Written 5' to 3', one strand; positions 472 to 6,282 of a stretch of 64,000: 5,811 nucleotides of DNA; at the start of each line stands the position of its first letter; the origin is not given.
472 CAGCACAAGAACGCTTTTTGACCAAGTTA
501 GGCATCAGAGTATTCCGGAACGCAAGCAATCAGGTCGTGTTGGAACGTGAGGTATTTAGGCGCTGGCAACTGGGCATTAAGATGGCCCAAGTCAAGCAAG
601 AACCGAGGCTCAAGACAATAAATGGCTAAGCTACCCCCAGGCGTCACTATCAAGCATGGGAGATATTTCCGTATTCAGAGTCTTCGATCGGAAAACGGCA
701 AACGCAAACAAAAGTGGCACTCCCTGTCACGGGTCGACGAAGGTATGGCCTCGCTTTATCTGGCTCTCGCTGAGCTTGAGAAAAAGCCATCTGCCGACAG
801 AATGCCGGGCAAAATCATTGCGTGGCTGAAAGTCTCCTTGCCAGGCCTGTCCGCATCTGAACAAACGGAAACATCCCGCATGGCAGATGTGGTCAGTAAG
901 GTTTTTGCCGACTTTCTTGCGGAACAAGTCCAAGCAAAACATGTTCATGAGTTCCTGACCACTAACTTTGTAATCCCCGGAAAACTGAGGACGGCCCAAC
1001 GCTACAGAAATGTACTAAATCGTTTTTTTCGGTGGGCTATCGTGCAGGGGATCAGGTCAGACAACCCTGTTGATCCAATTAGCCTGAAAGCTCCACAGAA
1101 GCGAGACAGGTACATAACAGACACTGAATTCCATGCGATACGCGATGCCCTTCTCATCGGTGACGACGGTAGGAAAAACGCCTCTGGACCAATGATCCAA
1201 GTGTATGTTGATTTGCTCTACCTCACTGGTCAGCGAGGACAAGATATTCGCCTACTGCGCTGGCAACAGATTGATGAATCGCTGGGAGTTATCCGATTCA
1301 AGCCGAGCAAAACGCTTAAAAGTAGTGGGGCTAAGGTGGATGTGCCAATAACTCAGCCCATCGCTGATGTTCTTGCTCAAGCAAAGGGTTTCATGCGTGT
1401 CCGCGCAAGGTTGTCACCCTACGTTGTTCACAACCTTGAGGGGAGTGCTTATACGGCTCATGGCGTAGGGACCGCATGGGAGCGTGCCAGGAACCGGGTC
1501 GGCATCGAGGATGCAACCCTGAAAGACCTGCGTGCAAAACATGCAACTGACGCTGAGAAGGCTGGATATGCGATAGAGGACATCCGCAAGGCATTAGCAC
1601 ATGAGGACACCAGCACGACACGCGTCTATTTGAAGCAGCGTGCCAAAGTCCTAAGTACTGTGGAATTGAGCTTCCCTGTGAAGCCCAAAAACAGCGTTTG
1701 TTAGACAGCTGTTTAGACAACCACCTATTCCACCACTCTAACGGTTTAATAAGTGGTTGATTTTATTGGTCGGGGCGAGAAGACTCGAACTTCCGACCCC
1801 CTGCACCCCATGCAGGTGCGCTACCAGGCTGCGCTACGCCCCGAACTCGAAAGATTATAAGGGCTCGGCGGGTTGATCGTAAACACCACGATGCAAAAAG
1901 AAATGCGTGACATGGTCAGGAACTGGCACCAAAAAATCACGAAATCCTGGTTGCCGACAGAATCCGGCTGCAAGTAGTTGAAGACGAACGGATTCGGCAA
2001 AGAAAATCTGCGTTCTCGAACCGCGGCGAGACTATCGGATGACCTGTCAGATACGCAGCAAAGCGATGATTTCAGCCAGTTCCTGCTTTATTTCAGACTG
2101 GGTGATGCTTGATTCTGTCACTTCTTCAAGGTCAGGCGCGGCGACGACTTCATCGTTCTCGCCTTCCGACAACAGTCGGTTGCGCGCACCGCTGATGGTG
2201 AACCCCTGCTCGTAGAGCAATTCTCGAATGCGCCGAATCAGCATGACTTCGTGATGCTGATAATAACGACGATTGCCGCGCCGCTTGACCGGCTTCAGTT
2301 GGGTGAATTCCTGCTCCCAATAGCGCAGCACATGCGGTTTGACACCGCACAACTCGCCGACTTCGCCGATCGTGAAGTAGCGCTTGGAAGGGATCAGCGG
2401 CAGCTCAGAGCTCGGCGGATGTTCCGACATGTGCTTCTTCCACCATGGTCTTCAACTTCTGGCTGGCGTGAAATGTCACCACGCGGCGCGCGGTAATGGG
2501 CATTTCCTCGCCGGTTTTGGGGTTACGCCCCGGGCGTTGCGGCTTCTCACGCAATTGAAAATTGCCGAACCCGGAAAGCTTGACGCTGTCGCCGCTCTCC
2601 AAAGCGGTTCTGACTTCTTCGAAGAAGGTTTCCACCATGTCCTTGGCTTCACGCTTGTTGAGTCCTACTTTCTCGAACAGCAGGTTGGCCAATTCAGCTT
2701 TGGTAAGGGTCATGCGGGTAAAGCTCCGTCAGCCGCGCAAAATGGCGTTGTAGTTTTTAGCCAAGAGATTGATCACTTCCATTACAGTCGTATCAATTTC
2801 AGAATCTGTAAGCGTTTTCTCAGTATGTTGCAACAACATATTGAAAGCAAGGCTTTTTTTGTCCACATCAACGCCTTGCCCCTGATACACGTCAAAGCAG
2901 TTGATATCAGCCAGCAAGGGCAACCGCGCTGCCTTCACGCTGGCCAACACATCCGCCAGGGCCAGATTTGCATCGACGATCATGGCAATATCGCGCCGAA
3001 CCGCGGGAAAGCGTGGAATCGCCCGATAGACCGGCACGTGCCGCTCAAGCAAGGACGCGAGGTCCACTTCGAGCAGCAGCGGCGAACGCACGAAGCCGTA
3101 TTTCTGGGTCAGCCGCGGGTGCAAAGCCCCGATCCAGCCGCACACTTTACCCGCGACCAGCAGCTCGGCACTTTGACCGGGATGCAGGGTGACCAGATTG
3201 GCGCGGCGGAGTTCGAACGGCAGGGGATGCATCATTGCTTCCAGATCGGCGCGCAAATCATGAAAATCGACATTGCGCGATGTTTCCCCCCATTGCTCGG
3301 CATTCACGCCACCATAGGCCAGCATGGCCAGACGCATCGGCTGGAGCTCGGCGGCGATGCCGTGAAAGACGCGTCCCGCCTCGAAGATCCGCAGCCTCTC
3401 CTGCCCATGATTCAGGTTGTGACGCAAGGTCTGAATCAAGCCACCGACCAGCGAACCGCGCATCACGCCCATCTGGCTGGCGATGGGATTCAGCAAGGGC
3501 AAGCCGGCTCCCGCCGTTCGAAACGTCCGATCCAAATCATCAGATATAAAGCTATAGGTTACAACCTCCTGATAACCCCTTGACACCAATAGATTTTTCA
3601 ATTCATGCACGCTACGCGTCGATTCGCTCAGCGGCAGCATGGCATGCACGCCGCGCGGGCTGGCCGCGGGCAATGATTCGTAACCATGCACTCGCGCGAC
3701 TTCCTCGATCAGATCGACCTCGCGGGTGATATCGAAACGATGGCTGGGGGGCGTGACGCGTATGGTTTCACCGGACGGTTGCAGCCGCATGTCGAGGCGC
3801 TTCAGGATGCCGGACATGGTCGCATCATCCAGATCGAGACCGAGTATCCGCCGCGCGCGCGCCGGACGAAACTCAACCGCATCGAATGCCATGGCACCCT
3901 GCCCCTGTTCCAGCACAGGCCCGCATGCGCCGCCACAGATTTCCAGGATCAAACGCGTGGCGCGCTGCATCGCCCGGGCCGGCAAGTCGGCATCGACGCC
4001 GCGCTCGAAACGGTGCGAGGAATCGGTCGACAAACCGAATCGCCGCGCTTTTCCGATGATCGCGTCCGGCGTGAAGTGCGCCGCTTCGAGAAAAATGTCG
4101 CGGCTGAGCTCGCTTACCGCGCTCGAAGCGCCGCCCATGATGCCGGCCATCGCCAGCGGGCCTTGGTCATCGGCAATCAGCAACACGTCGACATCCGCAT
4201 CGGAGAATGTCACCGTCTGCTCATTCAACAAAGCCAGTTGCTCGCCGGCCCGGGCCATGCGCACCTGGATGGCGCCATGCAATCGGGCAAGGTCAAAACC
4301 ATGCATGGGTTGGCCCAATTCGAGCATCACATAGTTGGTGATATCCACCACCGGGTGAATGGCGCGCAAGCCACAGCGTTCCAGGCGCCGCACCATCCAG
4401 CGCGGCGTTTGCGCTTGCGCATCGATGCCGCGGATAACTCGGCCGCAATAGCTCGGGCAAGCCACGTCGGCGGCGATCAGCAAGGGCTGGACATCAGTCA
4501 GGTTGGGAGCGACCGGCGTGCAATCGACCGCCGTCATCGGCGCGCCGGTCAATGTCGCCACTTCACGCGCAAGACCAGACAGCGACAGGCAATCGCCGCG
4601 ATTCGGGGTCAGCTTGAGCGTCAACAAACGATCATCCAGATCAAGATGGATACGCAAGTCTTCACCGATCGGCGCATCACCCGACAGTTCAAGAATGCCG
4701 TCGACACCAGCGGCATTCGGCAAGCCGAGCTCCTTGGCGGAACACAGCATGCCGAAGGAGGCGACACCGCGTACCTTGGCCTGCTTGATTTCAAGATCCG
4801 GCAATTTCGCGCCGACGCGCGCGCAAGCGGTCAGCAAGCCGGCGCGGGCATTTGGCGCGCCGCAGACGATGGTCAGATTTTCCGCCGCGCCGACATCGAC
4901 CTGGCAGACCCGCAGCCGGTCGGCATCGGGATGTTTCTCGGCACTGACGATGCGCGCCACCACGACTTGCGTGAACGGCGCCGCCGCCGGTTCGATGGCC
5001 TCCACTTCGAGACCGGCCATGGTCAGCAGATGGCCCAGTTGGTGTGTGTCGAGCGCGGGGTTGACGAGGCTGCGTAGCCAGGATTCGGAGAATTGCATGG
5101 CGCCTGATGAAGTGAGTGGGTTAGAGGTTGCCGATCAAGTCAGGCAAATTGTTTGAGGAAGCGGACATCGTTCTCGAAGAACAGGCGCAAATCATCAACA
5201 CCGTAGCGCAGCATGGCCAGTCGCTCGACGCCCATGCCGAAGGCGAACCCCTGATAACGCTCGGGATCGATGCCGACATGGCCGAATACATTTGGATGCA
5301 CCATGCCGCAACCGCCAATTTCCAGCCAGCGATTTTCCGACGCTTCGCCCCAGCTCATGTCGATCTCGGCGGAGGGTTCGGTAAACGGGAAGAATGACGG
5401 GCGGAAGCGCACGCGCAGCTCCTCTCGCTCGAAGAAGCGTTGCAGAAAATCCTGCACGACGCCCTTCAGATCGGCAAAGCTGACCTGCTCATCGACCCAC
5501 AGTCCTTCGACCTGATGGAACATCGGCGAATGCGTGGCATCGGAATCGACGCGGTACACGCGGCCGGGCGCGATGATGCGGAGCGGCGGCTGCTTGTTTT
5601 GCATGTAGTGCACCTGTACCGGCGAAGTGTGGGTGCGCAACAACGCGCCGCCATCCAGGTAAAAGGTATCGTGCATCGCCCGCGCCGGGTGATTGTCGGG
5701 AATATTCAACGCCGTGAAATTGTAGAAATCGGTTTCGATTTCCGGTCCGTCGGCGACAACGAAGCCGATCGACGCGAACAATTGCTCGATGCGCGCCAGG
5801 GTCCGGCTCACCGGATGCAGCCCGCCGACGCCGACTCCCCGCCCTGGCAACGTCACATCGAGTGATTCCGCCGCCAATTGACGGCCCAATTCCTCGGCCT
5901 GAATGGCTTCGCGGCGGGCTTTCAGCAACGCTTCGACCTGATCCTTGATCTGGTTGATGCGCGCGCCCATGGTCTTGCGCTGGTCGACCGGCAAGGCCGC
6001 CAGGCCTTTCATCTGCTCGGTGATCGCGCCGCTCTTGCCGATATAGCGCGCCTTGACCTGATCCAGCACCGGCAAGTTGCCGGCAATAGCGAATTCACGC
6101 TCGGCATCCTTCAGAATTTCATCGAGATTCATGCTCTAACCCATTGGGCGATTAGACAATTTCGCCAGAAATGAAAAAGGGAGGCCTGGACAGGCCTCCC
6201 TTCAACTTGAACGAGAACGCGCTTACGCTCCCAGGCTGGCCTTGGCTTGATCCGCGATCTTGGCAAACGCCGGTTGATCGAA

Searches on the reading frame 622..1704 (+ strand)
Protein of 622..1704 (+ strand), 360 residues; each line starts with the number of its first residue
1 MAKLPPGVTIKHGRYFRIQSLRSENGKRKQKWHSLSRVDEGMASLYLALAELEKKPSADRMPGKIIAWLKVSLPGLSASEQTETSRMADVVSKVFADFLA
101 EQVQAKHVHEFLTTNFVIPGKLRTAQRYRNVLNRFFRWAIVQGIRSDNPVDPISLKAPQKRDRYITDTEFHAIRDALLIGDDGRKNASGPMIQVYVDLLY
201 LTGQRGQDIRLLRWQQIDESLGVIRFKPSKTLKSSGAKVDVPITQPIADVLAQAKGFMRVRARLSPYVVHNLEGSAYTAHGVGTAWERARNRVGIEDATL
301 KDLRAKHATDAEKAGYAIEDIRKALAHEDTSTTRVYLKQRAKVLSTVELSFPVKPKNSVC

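Call 32: search_protein_families(library=ncbifam, proteins=[window:622-1704:+], max_evalue=0.00001)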
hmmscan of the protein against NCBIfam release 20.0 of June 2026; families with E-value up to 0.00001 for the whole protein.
window:622-1704:+ (360 aa): 5 families
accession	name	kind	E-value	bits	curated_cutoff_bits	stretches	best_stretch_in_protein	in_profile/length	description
NF040815.2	recomb_XerA_Arch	equivalog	3.9e-15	56.1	220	1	101-344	36-259/263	site-specific tyrosine recombinase/integron integrase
TIGR02225.1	recomb_XerD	equivalog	1e-08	34.9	329.6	1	100-347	38-282/290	site-specific tyrosine recombinase XerD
NF001399.0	PRK00283.1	subfamily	4.8e-08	32.6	279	1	100-345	48-289/300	tyrosine recombinase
TIGR02249.1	integrase_gron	subfamily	7.4e-08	32.1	265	0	284-338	244-299/315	integron integrase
TIGR02224.1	recomb_XerC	equivalog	3e-07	30.1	335.15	1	99-344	40-282/295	tyrosine recombinase XerC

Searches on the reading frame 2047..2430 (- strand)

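Call 90: search_protein_families(library=pfam, proteins=[window:2047-2430:-], max_evalue=0.001)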
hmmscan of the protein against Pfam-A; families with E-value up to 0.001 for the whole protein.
window:2047-2430:- (127 aa): 2 families
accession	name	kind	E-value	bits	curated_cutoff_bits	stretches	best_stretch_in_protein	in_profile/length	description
PF13411.12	MerR_1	-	1.8e-19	70.1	21.6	1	19-86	1-66/69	MerR HTH family regulatory protein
PF00376.29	MerR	-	2.3e-11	43.7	28.2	1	20-57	1-38/38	MerR family regulatory protein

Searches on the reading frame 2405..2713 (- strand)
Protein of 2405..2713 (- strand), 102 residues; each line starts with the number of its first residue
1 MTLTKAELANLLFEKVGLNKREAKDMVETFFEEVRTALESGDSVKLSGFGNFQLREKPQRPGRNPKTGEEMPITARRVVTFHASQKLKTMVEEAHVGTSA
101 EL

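Call 90: search_protein_families(library=pfam, proteins=[window:2405-2713:-], max_evalue=0.001)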
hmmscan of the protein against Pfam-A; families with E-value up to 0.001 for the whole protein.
window:2405-2713:- (102 aa): 3 families
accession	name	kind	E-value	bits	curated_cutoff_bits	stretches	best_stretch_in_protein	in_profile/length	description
PF00216.26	Bac_DNA_binding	-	6e-30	103.8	22.4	1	3-91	1-89/90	Bacterial DNA-binding protein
PF18291.6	HU-HIG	-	8.3e-06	26.3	26.2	1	2-94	31-121/125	HU domain fused to wHTH, Ig, or Glycine-rich motif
PF18175.6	HU-CCDC81_bac_2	-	1.5e-05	25.2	35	1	8-56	3-51/70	CCDC81-like prokaryotic HU domain 2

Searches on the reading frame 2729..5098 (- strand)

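Call 32: search_protein_families(library=ncbifam, proteins=[window:2729-5098:-], max_evalue=0.00001)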
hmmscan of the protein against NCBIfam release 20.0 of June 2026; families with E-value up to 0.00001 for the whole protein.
window:2729-5098:- (789 aa): 6 families
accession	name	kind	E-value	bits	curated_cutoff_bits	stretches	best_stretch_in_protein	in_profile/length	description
TIGR00472.1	pheT_bact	equivalog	1.9e-228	760.7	402.65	1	1-788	1-798/798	phenylalanine--tRNA ligase subunit beta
NF001882.0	PRK00629.5-4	equivalog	6.3e-54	183.5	527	1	19-723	21-683/725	phenylalanine--tRNA ligase subunit beta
NF045760.1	YtpR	equivalog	6e-38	130.5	100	1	43-147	81-184/185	YtpR family tRNA-binding protein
TIGR00471.1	pheT_arch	equivalog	2.7e-29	102.1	282.65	1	402-683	274-550/551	phenylalanine--tRNA ligase subunit beta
NF045867.1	PheT_Nterm_rel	equivalog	7.3e-12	45.6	120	1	43-126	87-170/171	TyrS-associated PheT N-terminal domain-related protein TapR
NF001879.0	PRK00629.5-1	equivalog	1.4e-07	30.5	840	1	23-183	24-186/718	phenylalanine--tRNA ligase subunit beta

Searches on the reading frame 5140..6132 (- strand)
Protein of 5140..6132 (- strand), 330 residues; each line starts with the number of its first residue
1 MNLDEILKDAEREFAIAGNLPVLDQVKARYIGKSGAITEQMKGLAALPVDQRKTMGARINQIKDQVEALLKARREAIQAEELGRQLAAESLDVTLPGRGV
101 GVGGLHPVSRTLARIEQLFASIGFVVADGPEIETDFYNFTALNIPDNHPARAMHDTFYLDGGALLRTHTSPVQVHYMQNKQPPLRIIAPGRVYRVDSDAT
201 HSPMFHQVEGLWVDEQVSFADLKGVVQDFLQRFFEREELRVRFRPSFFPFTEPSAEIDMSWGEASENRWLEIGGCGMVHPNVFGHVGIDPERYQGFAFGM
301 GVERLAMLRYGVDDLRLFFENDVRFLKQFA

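Call 32: search_protein_families(library=ncbifam, proteins=[window:5140-6132:-], max_evalue=0.00001)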
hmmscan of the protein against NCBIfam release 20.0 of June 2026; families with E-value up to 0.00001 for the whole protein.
window:5140-6132:- (330 aa): 5 families
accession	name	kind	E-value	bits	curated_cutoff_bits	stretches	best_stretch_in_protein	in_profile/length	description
TIGR00468.1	pheS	equivalog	5.5e-107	357.7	237.45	1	38-329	3-322/324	phenylalanine--tRNA ligase subunit alpha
NF003210.0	PRK04172.1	equivalog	6.8e-62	209.9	350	2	164-328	333-490/496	phenylalanine--tRNA ligase subunit alpha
NF051887.1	PheS_related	equivalog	1.3e-43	149.5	300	1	105-329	11-239/349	PheS-related mystery ligase SrmL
TIGR00469.1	pheS_mito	equivalog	6e-38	130.6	258.35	2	237-330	255-344/451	phenylalanine--tRNA ligase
TIGR00470.1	sepS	equivalog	2.4e-10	39.5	380.65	1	177-317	201-339/533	O-phosphoserine--tRNA ligase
